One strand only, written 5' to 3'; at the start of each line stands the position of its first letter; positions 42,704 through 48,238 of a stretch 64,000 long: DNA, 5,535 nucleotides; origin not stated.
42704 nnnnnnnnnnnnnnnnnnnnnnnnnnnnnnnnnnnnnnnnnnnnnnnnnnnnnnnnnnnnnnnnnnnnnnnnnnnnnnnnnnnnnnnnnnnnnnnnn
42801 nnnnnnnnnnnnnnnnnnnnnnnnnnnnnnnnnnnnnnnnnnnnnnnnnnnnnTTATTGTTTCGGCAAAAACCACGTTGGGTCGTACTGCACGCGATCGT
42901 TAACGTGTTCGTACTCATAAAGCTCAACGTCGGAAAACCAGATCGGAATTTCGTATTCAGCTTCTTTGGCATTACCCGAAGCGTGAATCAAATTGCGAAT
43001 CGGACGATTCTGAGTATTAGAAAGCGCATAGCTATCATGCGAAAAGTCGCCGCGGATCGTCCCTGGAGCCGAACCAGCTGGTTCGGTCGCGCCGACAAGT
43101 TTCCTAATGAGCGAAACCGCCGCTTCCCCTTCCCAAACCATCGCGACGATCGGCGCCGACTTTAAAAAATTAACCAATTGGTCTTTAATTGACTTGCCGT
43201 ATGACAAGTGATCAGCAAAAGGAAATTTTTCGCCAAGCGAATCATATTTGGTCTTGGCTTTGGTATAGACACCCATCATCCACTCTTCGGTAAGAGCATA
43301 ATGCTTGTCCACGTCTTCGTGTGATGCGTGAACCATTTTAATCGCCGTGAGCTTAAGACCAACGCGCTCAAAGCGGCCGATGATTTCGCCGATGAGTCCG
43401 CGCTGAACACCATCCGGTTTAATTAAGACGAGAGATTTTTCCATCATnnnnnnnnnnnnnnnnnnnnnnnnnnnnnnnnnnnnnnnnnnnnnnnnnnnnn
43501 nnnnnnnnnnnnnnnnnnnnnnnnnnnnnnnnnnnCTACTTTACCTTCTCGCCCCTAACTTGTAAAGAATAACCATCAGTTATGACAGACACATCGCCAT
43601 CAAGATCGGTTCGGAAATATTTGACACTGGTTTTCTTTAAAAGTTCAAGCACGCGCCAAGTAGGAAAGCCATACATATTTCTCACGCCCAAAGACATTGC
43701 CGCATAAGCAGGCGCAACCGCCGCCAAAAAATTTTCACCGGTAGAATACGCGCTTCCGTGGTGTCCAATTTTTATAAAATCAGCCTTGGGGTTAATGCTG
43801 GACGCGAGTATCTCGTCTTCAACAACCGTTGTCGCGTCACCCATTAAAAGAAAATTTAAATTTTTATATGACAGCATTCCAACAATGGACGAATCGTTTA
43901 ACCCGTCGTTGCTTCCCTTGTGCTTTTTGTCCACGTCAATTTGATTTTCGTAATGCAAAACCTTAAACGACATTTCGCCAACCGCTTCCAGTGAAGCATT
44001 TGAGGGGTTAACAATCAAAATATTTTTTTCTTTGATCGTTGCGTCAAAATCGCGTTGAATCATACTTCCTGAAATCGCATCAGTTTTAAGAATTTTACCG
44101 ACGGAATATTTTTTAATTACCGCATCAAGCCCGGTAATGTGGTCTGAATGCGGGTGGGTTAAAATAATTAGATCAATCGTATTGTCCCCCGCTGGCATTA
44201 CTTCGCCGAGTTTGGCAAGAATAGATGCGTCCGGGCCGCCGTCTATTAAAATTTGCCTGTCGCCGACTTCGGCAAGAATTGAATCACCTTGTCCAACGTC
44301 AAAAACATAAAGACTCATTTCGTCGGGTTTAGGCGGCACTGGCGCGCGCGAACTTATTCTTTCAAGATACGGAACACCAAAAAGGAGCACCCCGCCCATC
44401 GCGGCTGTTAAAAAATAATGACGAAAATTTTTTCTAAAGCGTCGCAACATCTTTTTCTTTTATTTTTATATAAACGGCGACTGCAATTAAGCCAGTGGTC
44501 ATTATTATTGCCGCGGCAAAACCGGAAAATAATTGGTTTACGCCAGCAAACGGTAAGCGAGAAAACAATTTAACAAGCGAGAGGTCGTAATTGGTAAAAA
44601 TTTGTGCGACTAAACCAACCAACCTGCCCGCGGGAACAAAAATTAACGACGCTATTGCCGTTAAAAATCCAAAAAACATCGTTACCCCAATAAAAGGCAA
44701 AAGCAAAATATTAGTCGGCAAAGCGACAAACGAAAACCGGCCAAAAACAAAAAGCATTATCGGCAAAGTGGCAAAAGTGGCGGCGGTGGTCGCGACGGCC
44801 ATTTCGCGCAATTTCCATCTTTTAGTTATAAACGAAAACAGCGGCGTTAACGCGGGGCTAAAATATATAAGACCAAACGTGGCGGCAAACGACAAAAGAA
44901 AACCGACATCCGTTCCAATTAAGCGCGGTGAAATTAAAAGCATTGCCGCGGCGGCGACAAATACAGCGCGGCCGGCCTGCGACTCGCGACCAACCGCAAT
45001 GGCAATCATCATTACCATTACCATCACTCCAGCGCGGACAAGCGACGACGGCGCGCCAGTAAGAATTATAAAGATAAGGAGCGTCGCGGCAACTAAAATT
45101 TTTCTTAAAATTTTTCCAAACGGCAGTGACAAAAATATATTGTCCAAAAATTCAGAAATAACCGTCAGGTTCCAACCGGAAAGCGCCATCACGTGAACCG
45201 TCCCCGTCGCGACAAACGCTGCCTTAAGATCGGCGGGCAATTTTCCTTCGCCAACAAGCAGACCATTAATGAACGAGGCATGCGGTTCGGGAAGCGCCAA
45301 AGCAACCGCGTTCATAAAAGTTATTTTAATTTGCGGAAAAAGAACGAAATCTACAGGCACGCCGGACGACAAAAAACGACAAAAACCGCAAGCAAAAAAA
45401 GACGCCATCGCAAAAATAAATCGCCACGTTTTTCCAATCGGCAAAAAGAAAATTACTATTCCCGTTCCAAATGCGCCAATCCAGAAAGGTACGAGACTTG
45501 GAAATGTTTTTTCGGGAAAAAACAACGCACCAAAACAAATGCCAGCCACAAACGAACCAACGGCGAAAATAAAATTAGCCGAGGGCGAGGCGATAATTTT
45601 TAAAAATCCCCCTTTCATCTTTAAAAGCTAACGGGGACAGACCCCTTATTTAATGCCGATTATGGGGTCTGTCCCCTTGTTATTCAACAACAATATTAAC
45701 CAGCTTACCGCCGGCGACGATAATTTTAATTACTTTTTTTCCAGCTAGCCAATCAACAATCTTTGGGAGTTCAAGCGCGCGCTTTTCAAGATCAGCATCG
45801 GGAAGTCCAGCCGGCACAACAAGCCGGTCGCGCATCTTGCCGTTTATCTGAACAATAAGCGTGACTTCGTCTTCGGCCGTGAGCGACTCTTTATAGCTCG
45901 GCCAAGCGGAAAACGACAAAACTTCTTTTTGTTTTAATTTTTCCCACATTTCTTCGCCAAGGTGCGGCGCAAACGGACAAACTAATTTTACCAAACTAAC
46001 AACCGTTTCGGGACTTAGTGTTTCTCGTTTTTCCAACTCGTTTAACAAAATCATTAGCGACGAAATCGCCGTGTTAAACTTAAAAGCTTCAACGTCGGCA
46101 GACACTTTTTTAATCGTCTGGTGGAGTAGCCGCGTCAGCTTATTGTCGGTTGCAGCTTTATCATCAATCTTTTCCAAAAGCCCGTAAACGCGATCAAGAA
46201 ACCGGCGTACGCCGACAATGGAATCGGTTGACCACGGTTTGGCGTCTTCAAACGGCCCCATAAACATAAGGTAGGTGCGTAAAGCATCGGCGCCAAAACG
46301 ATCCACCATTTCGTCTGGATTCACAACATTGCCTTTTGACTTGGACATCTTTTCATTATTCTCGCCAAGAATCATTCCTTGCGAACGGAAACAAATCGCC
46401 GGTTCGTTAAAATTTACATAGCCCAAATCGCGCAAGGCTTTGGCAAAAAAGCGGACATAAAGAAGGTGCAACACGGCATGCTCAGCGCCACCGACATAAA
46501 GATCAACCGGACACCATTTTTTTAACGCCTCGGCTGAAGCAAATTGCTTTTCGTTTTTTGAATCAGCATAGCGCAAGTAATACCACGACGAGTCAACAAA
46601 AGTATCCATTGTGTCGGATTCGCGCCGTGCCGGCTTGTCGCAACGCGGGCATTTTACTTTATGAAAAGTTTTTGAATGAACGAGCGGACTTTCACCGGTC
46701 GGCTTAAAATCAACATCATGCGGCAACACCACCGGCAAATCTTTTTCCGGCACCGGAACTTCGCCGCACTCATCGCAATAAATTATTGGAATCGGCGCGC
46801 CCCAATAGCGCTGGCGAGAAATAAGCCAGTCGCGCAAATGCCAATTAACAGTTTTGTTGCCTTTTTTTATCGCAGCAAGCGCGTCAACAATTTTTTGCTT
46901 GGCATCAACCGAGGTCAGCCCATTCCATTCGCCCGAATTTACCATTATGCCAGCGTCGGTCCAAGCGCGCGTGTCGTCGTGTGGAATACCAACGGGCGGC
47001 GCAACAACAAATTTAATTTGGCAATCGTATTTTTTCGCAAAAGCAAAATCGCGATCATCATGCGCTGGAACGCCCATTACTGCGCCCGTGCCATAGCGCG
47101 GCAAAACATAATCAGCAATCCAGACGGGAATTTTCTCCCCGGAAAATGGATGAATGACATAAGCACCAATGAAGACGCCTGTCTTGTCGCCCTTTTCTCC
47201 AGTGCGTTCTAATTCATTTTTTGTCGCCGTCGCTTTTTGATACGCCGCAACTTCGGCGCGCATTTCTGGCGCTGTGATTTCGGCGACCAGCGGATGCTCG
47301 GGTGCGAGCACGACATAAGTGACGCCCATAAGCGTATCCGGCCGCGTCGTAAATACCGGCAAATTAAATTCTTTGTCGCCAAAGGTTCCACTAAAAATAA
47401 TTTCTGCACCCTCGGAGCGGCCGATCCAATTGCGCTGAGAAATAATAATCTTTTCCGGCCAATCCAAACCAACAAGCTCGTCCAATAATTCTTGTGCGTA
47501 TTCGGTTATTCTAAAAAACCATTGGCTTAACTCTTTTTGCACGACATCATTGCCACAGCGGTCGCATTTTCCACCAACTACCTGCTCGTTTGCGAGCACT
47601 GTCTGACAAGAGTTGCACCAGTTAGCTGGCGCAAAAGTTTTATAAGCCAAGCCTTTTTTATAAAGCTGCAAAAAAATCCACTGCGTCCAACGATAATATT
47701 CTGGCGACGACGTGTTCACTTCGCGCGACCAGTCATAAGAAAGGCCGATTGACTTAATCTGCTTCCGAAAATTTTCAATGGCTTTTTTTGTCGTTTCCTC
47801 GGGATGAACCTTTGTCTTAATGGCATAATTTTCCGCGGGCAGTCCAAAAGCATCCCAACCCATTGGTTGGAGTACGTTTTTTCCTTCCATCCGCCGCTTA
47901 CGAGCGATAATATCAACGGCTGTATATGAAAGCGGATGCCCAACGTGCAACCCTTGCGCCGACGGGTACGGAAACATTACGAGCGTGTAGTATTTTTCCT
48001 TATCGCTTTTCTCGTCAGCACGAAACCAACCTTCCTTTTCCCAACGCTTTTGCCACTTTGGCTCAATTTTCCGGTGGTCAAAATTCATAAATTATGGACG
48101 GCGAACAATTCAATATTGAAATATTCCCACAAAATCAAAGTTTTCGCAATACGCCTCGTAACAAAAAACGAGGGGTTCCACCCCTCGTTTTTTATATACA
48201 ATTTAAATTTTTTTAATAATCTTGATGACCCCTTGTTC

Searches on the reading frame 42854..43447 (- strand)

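Call 30: search_protein_families(library=pfam, proteins=[window:42854-43447:-], max_evalue=0.001)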
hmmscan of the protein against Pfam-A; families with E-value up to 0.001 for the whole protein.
window:42854-43447:- (197 aa): 1 family
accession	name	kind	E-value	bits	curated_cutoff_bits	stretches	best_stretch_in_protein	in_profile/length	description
PF00334.24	NDK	-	1.3e-39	135.6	27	2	84-175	53-134/135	Nucleoside diphosphate kinase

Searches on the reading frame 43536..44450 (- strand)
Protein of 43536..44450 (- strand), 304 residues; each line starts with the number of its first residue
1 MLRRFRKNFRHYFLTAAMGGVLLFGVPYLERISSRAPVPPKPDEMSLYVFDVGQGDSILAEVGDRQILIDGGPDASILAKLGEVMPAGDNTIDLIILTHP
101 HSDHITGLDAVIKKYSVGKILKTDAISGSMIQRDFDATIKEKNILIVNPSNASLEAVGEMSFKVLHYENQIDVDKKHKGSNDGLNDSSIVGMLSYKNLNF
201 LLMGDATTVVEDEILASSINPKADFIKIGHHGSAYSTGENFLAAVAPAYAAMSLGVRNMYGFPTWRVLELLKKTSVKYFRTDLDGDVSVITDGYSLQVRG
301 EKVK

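Call 30: search_protein_families(library=pfam, proteins=[window:43536-44450:-], max_evalue=0.001)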
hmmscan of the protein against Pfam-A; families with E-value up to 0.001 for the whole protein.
window:43536-44450:- (304 aa): 3 families
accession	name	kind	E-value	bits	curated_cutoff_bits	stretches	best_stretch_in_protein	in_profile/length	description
PF00753.33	Lactamase_B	-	7e-15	55.9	22.7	1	51-254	2-194/196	Metallo-beta-lactamase superfamily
PF12706.13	Lactamase_B_2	-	3.5e-08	33.7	27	1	65-143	1-82/200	Beta-lactamase superfamily domain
PF25281.1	MBL_MAP1B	-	5.4e-06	26.1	37.6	1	46-115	22-88/279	MAP1B MBL-like domain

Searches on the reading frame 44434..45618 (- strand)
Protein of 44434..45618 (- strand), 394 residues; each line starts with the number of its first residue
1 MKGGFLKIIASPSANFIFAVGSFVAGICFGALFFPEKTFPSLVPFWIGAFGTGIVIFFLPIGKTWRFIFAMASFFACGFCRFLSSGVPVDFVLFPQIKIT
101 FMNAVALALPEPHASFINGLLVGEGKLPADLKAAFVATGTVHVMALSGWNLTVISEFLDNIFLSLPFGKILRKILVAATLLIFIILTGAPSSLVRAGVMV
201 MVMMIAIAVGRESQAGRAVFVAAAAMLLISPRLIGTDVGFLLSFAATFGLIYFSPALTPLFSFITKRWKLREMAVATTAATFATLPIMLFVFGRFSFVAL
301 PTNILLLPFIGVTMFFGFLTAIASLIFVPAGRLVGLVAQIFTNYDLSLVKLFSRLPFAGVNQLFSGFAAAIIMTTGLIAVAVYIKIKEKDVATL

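Call 30: search_protein_families(library=pfam, proteins=[window:44434-45618:-], max_evalue=0.001)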
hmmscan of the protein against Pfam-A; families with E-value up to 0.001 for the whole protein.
window:44434-45618:- (394 aa): 1 family
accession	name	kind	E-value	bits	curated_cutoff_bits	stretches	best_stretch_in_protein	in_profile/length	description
PF03772.21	Competence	-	6.9e-45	153.9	23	1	121-385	2-268/270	Competence protein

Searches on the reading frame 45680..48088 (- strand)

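Call 30: search_protein_families(library=pfam, proteins=[window:45680-48088:-], max_evalue=0.001)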
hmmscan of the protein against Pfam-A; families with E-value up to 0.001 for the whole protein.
window:45680-48088:- (802 aa): 4 families
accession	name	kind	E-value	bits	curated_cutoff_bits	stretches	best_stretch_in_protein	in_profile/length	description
PF13603.12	tRNA-synt_1_2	-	9.8e-66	221.2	25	1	219-404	1-184/185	Leucyl-tRNA synthetase, editing domain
PF00133.28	tRNA-synt_1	-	3.6e-54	184.5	22.7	2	11-211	1-213/414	tRNA synthetases class I (I, L, M and V)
PF09334.17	tRNA-synt_1g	-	5.4e-32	111.4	20.1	2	39-181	7-145/391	tRNA synthetases class I (M)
PF08264.19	Anticodon_1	-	9.2e-19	68.2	25.1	1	648-763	1-143/148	Anticodon-binding domain of tRNA ligase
